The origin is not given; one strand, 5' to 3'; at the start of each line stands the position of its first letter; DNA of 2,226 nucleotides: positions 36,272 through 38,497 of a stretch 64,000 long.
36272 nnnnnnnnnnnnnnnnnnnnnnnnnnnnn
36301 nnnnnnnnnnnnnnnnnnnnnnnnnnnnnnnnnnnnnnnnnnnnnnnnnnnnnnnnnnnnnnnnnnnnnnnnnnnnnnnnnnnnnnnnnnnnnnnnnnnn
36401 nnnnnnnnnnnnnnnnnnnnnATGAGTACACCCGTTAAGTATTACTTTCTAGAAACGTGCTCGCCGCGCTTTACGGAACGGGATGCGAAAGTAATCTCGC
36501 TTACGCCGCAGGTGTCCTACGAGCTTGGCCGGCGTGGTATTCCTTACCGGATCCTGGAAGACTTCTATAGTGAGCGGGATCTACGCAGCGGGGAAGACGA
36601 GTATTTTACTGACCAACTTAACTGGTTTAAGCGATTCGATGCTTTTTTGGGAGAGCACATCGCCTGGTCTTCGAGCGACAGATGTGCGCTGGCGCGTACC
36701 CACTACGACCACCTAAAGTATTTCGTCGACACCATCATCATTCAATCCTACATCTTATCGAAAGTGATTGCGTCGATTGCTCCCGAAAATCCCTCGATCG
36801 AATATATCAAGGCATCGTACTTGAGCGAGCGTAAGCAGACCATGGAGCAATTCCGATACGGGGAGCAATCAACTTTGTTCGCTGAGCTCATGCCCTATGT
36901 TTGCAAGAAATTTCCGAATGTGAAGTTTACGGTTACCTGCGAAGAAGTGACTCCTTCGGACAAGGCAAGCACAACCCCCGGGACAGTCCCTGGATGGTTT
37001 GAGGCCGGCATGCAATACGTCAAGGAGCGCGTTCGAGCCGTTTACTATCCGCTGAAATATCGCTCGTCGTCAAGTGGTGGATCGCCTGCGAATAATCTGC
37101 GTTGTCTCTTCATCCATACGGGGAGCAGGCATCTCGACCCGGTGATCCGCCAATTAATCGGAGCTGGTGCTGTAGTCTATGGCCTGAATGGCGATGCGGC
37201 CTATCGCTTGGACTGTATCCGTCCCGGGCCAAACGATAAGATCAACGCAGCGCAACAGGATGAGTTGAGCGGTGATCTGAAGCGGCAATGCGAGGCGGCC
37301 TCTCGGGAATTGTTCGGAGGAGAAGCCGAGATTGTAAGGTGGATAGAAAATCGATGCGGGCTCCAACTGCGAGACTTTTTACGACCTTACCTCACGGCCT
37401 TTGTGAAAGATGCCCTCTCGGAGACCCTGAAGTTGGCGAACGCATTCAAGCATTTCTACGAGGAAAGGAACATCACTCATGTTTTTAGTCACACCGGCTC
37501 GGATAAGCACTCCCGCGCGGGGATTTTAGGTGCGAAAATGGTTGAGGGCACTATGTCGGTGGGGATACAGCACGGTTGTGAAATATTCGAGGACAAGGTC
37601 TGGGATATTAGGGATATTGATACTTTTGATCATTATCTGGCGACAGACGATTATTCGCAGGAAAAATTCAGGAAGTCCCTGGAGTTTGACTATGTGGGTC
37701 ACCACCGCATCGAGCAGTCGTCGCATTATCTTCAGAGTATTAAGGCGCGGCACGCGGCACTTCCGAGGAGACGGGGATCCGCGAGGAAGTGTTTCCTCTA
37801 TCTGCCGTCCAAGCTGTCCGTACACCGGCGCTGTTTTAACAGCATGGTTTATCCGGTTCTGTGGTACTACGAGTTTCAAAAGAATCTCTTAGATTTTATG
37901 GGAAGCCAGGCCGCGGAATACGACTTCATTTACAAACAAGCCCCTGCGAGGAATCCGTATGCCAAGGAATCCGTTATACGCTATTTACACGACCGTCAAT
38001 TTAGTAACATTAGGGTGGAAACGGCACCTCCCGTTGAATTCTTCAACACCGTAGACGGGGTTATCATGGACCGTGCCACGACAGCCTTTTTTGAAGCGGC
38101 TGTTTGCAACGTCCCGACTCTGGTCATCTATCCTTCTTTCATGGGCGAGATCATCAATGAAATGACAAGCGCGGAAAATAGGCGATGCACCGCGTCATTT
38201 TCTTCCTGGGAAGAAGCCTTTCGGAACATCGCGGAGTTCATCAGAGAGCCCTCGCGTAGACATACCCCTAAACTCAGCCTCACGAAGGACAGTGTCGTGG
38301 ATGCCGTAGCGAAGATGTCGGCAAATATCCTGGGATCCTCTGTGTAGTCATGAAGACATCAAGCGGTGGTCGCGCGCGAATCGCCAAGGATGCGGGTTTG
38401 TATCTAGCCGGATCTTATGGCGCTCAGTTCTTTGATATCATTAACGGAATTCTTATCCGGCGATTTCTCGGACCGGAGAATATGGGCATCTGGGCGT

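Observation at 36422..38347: Orphan 641-aa soluble protein between the pse block and the flippase, candidate nonulosonic-acid transferase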

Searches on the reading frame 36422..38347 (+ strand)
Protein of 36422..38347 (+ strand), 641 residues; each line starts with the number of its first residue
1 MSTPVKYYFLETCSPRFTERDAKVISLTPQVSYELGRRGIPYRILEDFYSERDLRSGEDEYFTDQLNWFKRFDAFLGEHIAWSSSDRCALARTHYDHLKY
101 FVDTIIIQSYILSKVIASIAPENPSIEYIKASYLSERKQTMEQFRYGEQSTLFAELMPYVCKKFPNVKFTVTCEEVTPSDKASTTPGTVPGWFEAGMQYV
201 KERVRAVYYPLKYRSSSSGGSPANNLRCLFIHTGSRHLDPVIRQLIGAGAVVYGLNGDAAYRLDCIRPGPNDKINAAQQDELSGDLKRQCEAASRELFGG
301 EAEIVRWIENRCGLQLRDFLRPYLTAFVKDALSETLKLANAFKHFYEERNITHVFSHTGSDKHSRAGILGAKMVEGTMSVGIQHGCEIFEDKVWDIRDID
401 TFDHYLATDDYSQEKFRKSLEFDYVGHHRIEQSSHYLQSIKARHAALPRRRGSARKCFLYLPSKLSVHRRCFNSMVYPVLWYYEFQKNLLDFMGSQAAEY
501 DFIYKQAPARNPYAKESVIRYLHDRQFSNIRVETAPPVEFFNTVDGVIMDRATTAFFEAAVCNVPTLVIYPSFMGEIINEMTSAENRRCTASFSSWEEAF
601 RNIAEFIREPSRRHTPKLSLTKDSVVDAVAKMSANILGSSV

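Call 6: search_protein_families(library=pfam, proteins=[window:36422-38347:+], max_evalue=0.01)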
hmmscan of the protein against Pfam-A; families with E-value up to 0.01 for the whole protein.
window:36422-38347:+ (641 aa): 0 families

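Call 7: search_protein_families(library=ncbifam, proteins=[window:36422-38347:+], max_evalue=0.01)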
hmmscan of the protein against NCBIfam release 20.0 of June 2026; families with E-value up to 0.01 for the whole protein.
window:36422-38347:+ (641 aa): 0 families

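Call 9: find_homologous_proteins(query=window:36422-38347:+)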
Query window:36422-38347:+ (641 aa): 3 proteins with E <= 0.001 among 8000 candidates.
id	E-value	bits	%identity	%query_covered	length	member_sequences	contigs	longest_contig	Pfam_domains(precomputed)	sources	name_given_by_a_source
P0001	0.0e+0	1491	100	100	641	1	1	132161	-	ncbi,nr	ncbi:MAG: hypothetical protein Q8R76_05010 [Candidatus Omnitrophota bacterium]|nr:hypothetical prote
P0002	3.2e-53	199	27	98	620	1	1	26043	-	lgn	-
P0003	7.9e-38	148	24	92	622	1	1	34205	-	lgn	-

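Call 10: search_solved_structures(query=window:36422-38347:+, max_evalue=10)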
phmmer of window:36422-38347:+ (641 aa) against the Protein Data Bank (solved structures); distinct sequences matched with E-value up to 10: 0.

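Call 15: find_encoding_contigs(protein=P0002, flank=10000, max_places=3)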
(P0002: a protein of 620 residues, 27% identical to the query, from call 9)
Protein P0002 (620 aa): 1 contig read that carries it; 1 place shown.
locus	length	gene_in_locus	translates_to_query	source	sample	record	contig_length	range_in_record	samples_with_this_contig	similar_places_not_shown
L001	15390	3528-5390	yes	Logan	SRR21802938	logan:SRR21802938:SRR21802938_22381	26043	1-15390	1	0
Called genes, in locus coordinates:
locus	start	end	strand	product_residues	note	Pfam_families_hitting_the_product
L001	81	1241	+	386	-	-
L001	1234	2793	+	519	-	PF01026:TatD_DNase (weak), PF04909:Amidohydro_2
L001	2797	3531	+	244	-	PF00551:Formyl_trans_N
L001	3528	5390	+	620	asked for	-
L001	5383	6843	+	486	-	PF01943:Polysacc_synt, PF13440:Polysacc_synt_3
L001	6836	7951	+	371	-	PF13439:Glyco_transf_4, PF13579:Glyco_trans_4_4 (weak), PF20706:GT4-conflict, PF00534:Glycos_transf_1, PF13692:Glyco_trans_1_4, PF13524:Glyco_trans_1_2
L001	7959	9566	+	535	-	PF00535:Glycos_transf_2, PF08241:Methyltransf_11, PF13649:Methyltransf_25 (weak)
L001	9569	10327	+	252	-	PF00535:Glycos_transf_2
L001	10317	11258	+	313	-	PF00535:Glycos_transf_2, PF13641:Glyco_tranf_2_3, PF13632:Glyco_trans_2_3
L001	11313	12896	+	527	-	PF00657:Lipase_GDSL (faint), PF13472:Lipase_GDSL_2 (weak), PF13431:TPR_17 (faint), PF07719:TPR_2 (faint), PF13181:TPR_8 (faint), PF13428:TPR_14 (faint), PF14559:TPR_19 (weak), PF14559:TPR_19 (weak), +5 more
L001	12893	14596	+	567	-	PF09852:DUF2079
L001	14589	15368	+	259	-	PF00535:Glycos_transf_2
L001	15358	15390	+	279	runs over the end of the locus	PF13489:Methyltransf_23, PF01209:Ubie_methyltran (faint), PF08241:Methyltransf_11, PF08242:Methyltransf_12, PF13649:Methyltransf_25, PF13847:Methyltransf_31 (weak)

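Call 16: find_encoding_contigs(protein=P0003, flank=10000, max_places=3)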
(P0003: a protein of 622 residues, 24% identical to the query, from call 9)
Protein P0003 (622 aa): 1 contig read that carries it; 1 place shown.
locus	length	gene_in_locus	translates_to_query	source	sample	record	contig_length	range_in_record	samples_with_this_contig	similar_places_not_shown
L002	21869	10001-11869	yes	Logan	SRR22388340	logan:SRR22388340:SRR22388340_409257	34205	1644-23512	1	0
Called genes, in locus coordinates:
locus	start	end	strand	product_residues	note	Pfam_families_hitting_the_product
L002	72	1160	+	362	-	-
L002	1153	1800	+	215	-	PF00551:Formyl_trans_N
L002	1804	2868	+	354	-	PF03102:NeuB, PF08666:SAF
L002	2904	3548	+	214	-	PF21553:Formyl_trans_C_2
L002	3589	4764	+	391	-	PF01041:DegT_DnrJ_EryC1, PF00155:Aminotran_1_2 (weak)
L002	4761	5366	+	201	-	-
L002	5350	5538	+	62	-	-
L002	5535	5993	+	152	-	PF13302:Acetyltransf_3, PF00583:Acetyltransf_1, PF13508:Acetyltransf_7 (weak)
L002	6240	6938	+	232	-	PF02585:PIG-L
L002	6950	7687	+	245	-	PF02348:CTP_transf_3, PF12804:NTP_transf_3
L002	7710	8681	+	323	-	PF01408:GFO_IDH_MocA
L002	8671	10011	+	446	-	PF01041:DegT_DnrJ_EryC1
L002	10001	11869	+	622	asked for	-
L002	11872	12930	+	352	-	-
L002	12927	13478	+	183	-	PF13302:Acetyltransf_3, PF00583:Acetyltransf_1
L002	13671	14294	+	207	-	PF08242:Methyltransf_12 (weak)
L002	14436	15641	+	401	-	-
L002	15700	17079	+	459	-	PF01425:Amidase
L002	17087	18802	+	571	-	PF05159:Capsule_synth (weak)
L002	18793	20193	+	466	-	-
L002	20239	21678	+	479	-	PF13489:Methyltransf_23 (weak), PF13649:Methyltransf_25 (weak)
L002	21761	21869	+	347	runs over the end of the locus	PF00106:adh_short, PF01073:3Beta_HSD, PF01370:Epimerase, PF02719:Polysacc_synt_2 (weak), PF04321:RmlD_sub_bind, PF07993:NAD_binding_4, PF08659:KR, PF16363:GDP_Man_Dehyd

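Call 22: search_protein_representatives(alignment_id=A1)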
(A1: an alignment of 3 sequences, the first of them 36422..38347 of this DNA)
Query: 3 sequences, 625 profile positions. Proteins with E-value up to 0.001 (for the whole library): 1078; up to 1e-10: 660; up to 1e-30: 260. The best 150 are listed.
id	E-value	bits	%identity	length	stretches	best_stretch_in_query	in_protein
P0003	0.0e+00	1068.0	-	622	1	1-625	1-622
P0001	0.0e+00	1054.2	-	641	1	1-620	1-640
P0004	5.7e-218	742.1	-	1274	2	6-611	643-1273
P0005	6.2e-180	616.4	-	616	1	1-619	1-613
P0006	1.4e-154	532.7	-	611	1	4-611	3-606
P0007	1.6e-149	516.0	-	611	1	1-616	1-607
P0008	1.5e-147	509.4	-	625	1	1-615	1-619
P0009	7.5e-146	503.8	-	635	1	1-615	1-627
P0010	1.4e-141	489.7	-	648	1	4-619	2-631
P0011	1.3e-139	483.2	-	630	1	3-610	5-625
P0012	2.2e-139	482.5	-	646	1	4-611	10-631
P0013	3.6e-139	481.8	-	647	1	6-619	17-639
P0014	1.5e-138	479.7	-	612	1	1-612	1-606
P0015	6.8e-138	477.5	-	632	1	4-602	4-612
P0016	2.6e-135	469.0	-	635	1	1-600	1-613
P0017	7.3e-135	467.5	-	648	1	1-605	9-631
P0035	1.7e-121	423.4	-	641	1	4-612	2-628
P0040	8.9e-121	421.0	-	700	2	195-611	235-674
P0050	2.7e-114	399.6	-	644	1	3-606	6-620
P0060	6.3e-110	385.2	-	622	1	5-607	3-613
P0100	2.2e-91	323.9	-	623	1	5-609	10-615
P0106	1.5e-86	307.9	-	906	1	5-601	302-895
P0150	9.4e-60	219.4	-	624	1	5-601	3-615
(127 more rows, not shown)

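Call 23: predict_structure(alignment_id=A1)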
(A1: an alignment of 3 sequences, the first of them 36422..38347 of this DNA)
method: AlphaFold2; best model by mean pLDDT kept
length: 641 residues; sequences in the alignment: 3
mean_pLDDT: 42.3   pTM: 0.35
mean pLDDT of the five models: 42.3, 39.1, 36.7, 35.9, 30.0
residues with pLDDT >= 90: 0; 70-90: 40; 50-70: 161; < 50: 440
segments of 3 or more residues with pLDDT < 50: 46-69, 79-91, 132-150, 175-301, 329-485, 508-516, 551-566, 569-641
pLDDT, mean of each block of 10 residues (from residue 1): 64 63 64 67 55 36 46 51 41 54 62 68 64 42 41 65 70 48 29 29 27 22 26 32 39 36 35 36 33 36 54 59 53 41 29 23 26 25 22 25 27 28 27 32 32 24 22 22 49 60 58 46 73 61 60 46 49 40 34 37 42 33 33 33 27
secondary structure, 60 per line:
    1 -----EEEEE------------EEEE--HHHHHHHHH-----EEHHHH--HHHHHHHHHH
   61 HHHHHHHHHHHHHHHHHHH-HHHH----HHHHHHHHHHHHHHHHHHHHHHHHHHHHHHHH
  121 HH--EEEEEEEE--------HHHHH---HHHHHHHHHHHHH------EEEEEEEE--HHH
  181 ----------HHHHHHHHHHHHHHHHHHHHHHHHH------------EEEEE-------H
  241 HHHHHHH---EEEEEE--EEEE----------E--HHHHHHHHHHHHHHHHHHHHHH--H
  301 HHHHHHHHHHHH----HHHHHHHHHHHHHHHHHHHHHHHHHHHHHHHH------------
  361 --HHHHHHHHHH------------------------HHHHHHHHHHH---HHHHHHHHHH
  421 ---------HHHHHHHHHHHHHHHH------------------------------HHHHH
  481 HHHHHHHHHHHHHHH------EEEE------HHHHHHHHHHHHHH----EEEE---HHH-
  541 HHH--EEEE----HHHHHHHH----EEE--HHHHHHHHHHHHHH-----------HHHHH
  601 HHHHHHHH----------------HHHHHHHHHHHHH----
elements in order: E6-10 E23-26 H29-37 H45-48 H51-79 H81-84 H89-122 E125-132 H141-145 H149-161 E168-175 H191-215 E228-232 H240-247 E251-256 E259-262 H276-297 H300-312 H317-348 H363-372 H397-407 H411-420 H430-445 H476-495 E502-505 H512-525 E530-533 E546-549 H554-561 E566-568 H571-584 H596-608 H625-637

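Call 26: search_solved_structures(query=A2, max_evalue=10, show_alignments=3)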
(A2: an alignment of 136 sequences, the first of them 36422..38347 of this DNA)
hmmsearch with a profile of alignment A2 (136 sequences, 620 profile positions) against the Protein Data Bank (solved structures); distinct sequences matched with E-value up to 10: 10.
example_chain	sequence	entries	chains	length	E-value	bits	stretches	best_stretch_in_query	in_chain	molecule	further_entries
6n4y_A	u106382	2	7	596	0.37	12.3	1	313-380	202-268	Metabotropic glutamate receptor 5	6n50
6n51_B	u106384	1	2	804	0.55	11.7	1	313-380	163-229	Metabotropic glutamate receptor 5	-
8x0e_A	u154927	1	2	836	0.58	11.7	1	313-380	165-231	Metabotropic glutamate receptor 5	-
8x0c_A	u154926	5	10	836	0.58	11.7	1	313-380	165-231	Metabotropic glutamate receptor 5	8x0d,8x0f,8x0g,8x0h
9wqk_X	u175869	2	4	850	0.59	11.6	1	313-380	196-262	Metabotropic glutamate receptor 5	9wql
7fd8_A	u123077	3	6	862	0.61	11.6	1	313-380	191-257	Metabotropic glutamate receptor 5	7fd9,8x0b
6n52_A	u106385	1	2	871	0.61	11.6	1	313-380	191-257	Metabotropic glutamate receptor 5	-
6n4x_A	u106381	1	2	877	0.62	11.6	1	313-380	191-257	Metabotropic glutamate receptor 5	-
8t6j_B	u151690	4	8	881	0.62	11.6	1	313-380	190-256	Metabotropic glutamate receptor 5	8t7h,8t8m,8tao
22jx_A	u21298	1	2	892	0.63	11.5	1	313-380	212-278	Metabotropic glutamate receptor 5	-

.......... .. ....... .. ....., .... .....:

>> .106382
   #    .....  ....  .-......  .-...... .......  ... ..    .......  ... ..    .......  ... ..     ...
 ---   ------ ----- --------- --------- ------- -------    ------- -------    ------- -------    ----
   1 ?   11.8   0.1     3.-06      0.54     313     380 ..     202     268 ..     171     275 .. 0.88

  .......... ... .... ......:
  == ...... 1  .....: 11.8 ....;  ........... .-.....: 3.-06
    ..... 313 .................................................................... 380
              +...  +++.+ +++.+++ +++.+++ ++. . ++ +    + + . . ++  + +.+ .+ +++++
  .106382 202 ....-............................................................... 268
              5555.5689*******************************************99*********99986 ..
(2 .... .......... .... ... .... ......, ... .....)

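Call 29: search_protein_families(library=pfam, proteins=[P0004, P0106, P0040, P0005, P0009, P0050, P0100, P0150], max_evalue=1)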
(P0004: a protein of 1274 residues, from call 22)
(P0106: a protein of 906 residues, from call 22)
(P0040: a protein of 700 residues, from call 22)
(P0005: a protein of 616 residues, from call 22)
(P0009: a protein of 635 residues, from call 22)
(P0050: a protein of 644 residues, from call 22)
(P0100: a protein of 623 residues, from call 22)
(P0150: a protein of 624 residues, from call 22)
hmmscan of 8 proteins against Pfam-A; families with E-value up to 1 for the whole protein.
P0004 (1274 aa): 1 family
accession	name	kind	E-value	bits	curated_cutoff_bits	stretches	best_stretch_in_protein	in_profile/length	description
PF10894.13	DUF2689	-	0.056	13.7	25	1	303-343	8-48/57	Protein of unknown function (DUF2689)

P0106 (906 aa): 0 families

P0040 (700 aa): 2 families
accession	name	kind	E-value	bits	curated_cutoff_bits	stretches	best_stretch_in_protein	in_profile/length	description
PF19916.4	VMAP-M0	-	0.05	14.6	25.9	1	197-240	4-49/104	vWA-MoxR associated protein middle region 0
PF05702.16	Herpes_UL49_5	-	0.065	13.8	22.2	1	165-185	40-60/98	Herpesvirus UL49.5 envelope/tegument protein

P0005 (616 aa): 2 families
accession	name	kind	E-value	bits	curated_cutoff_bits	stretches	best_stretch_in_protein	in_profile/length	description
PF13579.12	Glyco_trans_4_4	-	0.012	16.4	29.7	1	308-373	49-112/158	Glycosyl transferase 4-like domain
PF13524.12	Glyco_trans_1_2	-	0.032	14.6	25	1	525-584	60-115/144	Glycosyl transferase-like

P0009 (635 aa): 0 families

P0050 (644 aa): 1 family
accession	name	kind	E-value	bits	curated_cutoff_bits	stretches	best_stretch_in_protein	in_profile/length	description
PF16476.10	DUF5053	-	0.16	12.1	26.6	0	564-583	6-25/71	Domain of unknown function (DUF5053)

P0100 (623 aa): 3 families
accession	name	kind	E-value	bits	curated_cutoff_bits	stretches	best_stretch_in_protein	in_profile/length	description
PF00534.26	Glycos_transf_1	-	0.0006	19.8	26.4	1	538-599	103-160/172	Glycosyl transferases group 1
PF21289.3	EDC4_C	-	0.11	12.7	27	1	114-203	13-99/121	Enhancer of mRNA-decapping protein 4, C-terminal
PF15771.10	IHO1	-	0.11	11.7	27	1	56-99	528-570/575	Interactor of HORMAD1 protein 1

P0150 (624 aa): 2 families
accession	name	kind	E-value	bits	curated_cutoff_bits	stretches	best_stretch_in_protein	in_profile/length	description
PF00619.27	CARD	-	0.04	14.4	23.9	0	169-206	36-73/85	Caspase recruitment domain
PF13646.12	HEAT_2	-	0.21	12.3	27.7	1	564-609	39-79/88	HEAT repeats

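Call 30: find_homologous_proteins(query=A2, max_evalue=1e-10)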
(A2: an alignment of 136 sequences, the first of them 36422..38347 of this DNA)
Query A2 (136 sequences) (641 aa, profile of the alignment): 3 proteins with E <= 1e-10 among 8000 candidates.
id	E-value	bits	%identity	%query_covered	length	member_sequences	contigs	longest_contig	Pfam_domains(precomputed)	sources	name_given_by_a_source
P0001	7.7e-190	651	100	100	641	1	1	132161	-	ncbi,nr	ncbi:MAG: hypothetical protein Q8R76_05010 [Candidatus Omnitrophota bacterium]|nr:hypothetical prote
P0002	3.1e-182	625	27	98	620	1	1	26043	-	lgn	-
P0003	1.9e-152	527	24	92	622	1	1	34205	-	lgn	-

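Call 31: list_cluster_members(proteins=[P0004, P0005, P0006, P0009, P0011, P0017, P0035, P0060, P0100, P0106])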
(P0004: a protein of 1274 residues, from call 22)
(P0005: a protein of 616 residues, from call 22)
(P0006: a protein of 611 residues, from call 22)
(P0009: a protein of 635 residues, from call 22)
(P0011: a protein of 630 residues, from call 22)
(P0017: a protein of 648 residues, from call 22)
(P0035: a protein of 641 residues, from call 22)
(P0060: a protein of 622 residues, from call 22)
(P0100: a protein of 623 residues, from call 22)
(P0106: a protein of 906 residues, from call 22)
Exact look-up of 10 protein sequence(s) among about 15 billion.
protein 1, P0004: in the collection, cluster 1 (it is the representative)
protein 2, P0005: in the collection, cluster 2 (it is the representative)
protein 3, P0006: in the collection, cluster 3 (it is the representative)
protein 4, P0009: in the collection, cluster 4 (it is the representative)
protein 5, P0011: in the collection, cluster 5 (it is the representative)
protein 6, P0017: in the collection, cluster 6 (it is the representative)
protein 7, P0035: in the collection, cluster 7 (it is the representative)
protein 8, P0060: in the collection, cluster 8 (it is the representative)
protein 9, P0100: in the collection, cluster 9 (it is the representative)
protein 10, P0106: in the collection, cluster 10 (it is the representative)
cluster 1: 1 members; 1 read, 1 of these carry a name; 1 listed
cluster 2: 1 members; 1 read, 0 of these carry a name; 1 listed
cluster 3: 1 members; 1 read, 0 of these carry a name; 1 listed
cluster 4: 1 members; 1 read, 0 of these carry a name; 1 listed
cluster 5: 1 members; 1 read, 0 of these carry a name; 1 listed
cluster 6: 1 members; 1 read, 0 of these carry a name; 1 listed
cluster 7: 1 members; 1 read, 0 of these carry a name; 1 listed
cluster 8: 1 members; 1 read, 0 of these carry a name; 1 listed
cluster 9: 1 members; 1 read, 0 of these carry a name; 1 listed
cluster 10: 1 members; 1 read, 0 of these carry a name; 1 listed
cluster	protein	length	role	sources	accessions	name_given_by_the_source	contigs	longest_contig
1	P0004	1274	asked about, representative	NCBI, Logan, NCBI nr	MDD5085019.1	MAG: hypothetical protein PHE61_03115 [Candidatus Omnitrophica bacterium] | hypothetical protein [Candidatus Omnitrophota bacterium]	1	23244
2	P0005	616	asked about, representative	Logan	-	-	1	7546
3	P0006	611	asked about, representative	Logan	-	-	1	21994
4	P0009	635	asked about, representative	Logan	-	-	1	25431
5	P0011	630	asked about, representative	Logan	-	-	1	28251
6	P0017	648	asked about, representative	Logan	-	-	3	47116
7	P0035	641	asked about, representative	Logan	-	-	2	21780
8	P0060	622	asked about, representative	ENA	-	-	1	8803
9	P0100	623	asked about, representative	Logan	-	-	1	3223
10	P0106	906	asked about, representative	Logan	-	-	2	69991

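Call 35: find_related_loci(query=A3, collection=genome_contigs, flank=10000)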
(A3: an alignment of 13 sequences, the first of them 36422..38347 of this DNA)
Query A3 (641 aa) in genome_contigs; peptide patterns used: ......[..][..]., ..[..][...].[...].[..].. (x = any residue, [..] = any of these).
50 stretches matched a pattern; 8 encode a relative of the query (tblastn E <= 1e-3); 8 distinct loci.
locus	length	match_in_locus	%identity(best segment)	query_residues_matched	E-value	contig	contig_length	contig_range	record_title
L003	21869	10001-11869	36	1-630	2e-124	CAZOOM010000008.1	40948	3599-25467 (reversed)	MAG TPA_asm: uncultured bacterium isolate SRP257259_co1_149 genome assembly, contig: NODE_927_length_40948_cov_4.678038,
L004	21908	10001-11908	35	1-641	4e-113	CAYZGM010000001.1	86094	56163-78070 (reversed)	MAG TPA_asm: uncultured Planctomycetia bacterium isolate binchicken_co248_287 genome assembly, contig: NODE_178_length_8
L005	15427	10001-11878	33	5-633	2e-108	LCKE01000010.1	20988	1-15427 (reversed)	MAG: Parcubacteria group bacterium GW2011_GWF2_45_11 UW91_C0010, whole genome shotgun sequence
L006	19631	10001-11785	31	1-636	3e-105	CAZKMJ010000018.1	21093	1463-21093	MAG TPA_asm: uncultured bacterium isolate SRP342105_co1_334 genome assembly, contig: NODE_3331_length_21093_cov_4.662040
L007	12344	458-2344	32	7-629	7e-102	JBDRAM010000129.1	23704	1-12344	MAG: Candidatus Omnitrophota bacterium isolate MEGAHIT-group-1.1003 k141_6960428, whole genome shotgun sequence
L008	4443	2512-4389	33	6-631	2e-99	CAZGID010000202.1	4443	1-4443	MAG TPA_asm: uncultured bacterium isolate SRP193661_co1_15 genome assembly, contig: NODE_20059_length_4443_cov_5.358022,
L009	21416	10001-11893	31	3-636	7e-98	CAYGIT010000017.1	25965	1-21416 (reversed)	MAG TPA_asm: uncultured bacterium isolate ERP113451_co3_34 genome assembly, contig: NODE_1291_length_25965_cov_6.677345,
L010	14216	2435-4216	31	3-607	2e-92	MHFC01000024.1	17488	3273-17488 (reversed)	MAG: Omnitrophica bacterium GWA2_52_8 gwa2_scaffold_14055, whole genome shotgun sequence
